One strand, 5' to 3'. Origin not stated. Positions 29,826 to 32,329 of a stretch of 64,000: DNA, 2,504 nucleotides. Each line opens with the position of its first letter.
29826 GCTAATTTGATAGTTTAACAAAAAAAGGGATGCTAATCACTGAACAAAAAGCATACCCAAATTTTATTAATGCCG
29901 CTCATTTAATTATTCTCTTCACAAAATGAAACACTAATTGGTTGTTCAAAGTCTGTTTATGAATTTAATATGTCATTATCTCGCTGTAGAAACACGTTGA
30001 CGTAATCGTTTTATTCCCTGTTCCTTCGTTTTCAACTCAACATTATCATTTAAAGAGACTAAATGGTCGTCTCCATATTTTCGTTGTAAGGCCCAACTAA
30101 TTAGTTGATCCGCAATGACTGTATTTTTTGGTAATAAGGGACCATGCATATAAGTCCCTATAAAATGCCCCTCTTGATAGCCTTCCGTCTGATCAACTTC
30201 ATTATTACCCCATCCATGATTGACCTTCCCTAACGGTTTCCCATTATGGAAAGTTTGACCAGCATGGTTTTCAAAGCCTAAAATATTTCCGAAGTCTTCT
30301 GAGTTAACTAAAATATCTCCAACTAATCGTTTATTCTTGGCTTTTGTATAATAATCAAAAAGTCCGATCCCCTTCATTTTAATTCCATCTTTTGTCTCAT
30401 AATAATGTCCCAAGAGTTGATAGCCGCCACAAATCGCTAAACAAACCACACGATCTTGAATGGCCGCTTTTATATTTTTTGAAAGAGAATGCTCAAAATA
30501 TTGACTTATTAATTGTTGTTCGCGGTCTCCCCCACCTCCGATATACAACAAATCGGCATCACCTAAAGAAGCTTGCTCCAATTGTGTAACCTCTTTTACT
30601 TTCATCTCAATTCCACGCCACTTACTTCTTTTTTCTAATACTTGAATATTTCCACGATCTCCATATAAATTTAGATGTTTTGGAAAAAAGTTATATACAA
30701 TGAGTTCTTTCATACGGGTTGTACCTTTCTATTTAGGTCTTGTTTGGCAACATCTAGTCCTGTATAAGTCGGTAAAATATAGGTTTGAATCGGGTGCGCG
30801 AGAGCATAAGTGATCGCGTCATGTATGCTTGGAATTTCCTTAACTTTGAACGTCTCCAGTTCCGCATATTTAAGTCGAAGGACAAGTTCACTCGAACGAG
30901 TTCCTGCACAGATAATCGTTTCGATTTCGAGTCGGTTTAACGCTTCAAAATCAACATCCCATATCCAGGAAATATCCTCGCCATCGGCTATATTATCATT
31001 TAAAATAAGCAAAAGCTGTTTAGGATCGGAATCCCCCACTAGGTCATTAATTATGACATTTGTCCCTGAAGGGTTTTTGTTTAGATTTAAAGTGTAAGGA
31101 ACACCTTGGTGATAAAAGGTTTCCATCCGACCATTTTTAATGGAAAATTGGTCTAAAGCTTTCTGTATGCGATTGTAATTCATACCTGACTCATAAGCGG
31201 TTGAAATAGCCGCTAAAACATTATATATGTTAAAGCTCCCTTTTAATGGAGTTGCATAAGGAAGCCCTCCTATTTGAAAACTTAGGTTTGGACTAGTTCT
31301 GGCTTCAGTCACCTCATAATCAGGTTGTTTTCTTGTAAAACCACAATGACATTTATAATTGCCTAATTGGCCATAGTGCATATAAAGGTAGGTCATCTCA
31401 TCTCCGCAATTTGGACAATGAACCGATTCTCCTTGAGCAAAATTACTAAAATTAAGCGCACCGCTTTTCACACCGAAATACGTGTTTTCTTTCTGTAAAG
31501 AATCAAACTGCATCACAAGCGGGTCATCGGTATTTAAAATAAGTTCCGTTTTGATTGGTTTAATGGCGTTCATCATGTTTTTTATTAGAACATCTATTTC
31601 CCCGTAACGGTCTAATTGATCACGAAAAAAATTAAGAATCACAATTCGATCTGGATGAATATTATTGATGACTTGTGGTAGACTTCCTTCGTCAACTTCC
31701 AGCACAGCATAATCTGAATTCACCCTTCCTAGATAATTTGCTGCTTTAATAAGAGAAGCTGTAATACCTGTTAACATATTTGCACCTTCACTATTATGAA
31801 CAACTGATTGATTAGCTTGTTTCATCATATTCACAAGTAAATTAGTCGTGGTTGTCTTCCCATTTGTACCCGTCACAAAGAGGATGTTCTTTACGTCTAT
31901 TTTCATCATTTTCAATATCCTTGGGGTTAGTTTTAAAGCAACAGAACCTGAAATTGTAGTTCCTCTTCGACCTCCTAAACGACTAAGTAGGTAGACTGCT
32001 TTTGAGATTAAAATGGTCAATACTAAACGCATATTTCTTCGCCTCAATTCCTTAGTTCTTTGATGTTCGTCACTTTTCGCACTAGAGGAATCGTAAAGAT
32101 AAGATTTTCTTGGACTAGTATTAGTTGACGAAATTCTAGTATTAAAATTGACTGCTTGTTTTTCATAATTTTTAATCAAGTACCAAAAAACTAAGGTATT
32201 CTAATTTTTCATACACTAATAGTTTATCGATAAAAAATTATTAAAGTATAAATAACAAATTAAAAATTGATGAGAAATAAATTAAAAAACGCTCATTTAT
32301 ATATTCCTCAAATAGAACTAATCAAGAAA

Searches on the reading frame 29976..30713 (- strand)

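Call 78: search_protein_families(library=pfam, proteins=[window:29976-30713:-], max_evalue=0.001)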
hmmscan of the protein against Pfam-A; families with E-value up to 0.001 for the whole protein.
window:29976-30713:- (245 aa): 1 family
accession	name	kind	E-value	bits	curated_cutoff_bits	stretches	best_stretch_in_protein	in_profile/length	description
PF07685.20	GATase_3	-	2e-38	132.5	27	1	10-197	6-195/196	CobB/CobQ-like glutamine amidotransferase domain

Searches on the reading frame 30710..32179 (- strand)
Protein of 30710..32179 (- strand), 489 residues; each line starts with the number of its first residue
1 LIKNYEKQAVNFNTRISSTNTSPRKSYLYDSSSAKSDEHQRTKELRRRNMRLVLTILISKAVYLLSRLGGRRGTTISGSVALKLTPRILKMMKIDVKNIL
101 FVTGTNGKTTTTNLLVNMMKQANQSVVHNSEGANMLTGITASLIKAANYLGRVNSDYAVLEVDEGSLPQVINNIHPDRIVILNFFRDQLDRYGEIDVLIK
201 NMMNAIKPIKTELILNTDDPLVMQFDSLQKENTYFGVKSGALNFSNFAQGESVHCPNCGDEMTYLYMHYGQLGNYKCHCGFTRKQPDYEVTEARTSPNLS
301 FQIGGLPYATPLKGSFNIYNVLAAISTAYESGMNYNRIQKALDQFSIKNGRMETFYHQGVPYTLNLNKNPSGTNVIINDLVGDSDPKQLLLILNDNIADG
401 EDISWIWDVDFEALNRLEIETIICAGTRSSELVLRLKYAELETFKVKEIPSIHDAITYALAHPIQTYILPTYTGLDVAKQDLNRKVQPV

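Call 78: search_protein_families(library=pfam, proteins=[window:30710-32179:-], max_evalue=0.001)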
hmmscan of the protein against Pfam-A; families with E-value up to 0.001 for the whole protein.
window:30710-32179:- (489 aa): 2 families
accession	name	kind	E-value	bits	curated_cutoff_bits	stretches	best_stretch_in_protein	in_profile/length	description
PF08353.15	MurT_C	-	1e-31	109.6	25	1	366-474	1-109/110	MurT ligase C-terminal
PF08245.18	Mur_ligase_M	-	4.2e-19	69.7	24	1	102-327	1-199/200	Mur ligase middle domain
